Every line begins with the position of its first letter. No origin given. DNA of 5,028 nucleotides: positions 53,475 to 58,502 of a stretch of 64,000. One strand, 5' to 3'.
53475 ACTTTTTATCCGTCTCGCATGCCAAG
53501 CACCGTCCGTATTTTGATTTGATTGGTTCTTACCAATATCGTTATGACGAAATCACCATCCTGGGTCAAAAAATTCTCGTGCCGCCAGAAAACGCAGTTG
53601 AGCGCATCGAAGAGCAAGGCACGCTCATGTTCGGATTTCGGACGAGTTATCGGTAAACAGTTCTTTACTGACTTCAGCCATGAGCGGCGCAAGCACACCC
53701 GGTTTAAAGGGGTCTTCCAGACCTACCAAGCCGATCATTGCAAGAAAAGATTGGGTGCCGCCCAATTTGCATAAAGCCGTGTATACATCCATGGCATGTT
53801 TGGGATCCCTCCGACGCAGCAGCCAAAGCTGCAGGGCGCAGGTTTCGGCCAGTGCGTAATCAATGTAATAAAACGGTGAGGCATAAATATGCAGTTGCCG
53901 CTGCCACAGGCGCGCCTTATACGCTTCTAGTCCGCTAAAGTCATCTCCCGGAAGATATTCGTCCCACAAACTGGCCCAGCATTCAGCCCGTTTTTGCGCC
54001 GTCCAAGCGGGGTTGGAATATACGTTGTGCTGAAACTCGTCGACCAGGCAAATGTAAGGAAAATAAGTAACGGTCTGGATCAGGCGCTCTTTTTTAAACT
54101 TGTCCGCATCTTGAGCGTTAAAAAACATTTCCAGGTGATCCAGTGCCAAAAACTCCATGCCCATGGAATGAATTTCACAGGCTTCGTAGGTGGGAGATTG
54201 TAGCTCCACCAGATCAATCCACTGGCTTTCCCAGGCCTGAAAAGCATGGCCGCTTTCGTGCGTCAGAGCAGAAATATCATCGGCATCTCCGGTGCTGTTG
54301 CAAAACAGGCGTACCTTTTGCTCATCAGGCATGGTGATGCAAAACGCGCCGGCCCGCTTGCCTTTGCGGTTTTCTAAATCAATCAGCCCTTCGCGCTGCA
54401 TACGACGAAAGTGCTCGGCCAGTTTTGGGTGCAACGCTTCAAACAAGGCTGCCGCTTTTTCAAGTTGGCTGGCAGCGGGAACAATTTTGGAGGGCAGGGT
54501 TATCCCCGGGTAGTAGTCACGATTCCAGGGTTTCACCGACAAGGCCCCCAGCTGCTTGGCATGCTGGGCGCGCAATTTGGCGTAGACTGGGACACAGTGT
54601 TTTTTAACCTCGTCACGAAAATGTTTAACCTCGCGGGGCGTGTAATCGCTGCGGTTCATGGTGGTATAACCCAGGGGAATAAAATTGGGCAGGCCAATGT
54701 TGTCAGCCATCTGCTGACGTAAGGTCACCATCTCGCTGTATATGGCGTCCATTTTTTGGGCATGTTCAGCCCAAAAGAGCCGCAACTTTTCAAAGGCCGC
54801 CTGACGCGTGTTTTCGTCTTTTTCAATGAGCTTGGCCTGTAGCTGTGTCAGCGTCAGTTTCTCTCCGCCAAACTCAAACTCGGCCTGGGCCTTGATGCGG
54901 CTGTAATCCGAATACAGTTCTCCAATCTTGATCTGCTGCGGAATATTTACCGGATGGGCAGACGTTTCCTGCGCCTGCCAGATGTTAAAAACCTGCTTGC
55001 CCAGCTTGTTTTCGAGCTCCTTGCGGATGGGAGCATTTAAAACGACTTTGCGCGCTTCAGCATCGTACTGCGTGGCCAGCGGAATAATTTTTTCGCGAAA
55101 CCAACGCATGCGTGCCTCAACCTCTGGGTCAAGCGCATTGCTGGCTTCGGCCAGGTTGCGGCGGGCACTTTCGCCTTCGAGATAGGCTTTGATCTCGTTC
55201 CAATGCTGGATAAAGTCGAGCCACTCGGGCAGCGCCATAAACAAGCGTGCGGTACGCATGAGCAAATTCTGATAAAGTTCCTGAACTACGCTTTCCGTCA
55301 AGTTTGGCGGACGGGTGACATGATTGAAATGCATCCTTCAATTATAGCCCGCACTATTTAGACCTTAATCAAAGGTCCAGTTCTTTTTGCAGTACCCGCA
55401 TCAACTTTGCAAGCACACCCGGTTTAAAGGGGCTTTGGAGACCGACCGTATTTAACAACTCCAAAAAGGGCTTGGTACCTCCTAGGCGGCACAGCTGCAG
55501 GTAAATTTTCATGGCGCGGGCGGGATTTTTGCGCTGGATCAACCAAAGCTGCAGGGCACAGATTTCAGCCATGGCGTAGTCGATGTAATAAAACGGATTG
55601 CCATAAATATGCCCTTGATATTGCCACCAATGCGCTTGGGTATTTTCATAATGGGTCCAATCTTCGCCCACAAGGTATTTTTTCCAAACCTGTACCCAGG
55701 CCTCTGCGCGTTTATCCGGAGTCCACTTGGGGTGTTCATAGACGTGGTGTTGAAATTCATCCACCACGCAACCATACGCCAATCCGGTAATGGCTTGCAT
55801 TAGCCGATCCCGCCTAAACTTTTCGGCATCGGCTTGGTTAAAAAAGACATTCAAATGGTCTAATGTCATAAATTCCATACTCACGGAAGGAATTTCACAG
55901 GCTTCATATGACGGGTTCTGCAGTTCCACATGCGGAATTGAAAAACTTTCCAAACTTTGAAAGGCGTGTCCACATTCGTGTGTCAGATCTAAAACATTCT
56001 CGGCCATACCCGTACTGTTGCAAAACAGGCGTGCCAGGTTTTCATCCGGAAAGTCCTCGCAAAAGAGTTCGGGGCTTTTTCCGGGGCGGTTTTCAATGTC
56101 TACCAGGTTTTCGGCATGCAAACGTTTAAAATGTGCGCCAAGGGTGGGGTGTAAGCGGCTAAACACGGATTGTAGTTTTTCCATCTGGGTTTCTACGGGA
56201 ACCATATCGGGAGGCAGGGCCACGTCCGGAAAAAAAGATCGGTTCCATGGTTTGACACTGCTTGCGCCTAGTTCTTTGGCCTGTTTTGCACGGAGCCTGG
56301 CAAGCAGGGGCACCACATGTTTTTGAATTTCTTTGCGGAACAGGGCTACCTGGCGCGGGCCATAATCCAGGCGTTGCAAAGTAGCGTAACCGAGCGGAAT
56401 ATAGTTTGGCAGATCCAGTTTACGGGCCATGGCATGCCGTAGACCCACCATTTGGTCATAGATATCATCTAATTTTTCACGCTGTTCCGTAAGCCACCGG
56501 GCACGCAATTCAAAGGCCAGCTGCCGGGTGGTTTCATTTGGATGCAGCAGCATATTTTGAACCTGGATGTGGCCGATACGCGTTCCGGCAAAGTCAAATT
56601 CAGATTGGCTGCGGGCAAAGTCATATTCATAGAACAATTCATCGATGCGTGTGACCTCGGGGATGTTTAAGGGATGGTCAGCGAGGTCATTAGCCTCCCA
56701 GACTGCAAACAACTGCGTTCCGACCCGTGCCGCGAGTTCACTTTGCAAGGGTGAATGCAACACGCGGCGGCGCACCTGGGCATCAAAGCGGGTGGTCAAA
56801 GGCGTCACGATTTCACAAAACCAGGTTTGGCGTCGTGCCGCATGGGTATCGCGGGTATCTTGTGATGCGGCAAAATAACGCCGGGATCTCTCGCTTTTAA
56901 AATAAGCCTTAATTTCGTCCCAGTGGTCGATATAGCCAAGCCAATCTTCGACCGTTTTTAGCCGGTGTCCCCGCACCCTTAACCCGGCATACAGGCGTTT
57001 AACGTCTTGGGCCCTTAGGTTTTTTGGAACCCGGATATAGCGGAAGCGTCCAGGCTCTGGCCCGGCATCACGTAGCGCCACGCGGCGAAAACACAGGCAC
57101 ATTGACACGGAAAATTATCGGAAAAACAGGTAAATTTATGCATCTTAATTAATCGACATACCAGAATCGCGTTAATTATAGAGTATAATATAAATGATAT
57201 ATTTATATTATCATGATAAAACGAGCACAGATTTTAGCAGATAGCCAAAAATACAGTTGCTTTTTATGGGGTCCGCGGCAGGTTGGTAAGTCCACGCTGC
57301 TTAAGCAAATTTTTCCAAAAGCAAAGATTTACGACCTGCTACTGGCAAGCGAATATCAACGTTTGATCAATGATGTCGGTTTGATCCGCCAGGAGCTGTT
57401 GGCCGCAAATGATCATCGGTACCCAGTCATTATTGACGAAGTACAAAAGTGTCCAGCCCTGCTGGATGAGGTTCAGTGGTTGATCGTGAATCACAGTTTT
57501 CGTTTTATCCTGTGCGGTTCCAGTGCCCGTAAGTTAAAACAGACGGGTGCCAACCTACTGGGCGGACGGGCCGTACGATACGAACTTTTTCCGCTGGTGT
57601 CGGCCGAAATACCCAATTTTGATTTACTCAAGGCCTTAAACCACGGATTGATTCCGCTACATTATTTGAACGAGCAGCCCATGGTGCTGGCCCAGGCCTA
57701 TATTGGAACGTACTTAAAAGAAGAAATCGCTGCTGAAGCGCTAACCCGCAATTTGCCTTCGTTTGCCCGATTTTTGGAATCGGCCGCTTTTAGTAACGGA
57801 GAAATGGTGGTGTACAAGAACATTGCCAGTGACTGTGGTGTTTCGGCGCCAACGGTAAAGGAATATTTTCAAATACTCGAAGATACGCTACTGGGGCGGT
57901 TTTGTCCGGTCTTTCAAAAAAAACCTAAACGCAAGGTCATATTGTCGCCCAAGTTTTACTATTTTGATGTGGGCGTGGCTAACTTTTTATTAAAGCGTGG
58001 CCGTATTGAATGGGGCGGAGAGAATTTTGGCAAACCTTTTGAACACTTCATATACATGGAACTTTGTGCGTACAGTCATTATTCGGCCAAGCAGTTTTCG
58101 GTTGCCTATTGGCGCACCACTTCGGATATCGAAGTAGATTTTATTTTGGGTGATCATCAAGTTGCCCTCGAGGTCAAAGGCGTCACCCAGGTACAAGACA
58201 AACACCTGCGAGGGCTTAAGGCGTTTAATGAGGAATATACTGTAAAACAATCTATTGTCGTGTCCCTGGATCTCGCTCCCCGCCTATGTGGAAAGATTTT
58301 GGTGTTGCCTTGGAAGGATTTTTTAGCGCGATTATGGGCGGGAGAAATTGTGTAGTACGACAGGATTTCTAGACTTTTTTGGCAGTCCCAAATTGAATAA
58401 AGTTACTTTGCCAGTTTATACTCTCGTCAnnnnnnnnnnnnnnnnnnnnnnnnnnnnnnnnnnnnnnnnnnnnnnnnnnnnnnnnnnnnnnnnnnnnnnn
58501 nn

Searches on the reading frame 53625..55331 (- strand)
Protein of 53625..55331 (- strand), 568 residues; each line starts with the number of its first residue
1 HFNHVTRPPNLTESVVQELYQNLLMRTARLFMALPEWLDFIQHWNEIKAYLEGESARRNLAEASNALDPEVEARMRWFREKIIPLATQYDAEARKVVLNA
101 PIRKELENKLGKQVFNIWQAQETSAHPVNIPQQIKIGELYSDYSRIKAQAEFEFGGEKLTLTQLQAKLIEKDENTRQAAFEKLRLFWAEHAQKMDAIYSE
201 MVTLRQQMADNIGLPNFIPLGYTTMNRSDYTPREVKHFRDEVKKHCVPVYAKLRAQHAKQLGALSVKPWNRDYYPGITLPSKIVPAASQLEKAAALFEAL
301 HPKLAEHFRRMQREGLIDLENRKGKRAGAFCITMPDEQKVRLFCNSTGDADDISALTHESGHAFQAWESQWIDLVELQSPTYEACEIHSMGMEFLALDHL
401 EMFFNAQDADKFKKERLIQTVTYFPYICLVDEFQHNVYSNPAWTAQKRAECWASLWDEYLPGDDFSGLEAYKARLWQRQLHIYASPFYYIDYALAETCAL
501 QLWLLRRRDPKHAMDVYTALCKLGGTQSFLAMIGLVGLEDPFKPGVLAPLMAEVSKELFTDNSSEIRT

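Call 59: search_protein_families(library=pfam, proteins=[window:53625-55331:-], max_evalue=0.00001)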
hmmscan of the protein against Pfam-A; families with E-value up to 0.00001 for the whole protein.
window:53625-55331:- (568 aa): 1 family
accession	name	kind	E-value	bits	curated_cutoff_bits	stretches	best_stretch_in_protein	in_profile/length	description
PF01432.26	Peptidase_M3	-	1.4e-34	120.7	27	1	171-546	6-451/457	Peptidase family M3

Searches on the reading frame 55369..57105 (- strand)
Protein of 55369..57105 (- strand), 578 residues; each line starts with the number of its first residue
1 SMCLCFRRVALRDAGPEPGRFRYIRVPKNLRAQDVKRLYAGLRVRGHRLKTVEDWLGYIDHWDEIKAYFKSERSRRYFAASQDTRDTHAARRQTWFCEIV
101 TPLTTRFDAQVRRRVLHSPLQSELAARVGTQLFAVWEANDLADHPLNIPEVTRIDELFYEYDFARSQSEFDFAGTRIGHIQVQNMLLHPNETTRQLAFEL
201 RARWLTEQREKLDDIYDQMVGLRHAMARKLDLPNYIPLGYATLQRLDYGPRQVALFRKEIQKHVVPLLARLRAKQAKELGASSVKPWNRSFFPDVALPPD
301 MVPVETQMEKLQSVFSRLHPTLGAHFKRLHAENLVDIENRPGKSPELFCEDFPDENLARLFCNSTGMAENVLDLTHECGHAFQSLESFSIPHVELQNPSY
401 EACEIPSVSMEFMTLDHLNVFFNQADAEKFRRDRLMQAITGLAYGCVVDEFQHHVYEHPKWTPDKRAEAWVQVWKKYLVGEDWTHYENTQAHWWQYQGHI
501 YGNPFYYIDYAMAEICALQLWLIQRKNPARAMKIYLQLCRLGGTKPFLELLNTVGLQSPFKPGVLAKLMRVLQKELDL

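Call 59: search_protein_families(library=pfam, proteins=[window:55369-57105:-], max_evalue=0.00001)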
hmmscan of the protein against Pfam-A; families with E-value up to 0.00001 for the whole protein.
window:55369-57105:- (578 aa): 1 family
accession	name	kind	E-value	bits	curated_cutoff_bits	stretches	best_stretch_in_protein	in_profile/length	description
PF01432.26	Peptidase_M3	-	9.4e-28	98.2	27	1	185-567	2-454/457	Peptidase family M3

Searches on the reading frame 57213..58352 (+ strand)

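Call 59: search_protein_families(library=pfam, proteins=[window:57213-58352:+], max_evalue=0.00001)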
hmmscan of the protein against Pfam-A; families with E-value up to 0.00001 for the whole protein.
window:57213-58352:+ (380 aa): 2 families
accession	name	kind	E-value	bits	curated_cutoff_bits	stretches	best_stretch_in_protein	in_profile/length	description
PF13635.12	DUF4143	-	2e-29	102.9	28.1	1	170-322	2-158/160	Domain of unknown function (DUF4143)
PF13173.12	AAA_14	-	5.5e-21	75.3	27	1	16-132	5-127/129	AAA domain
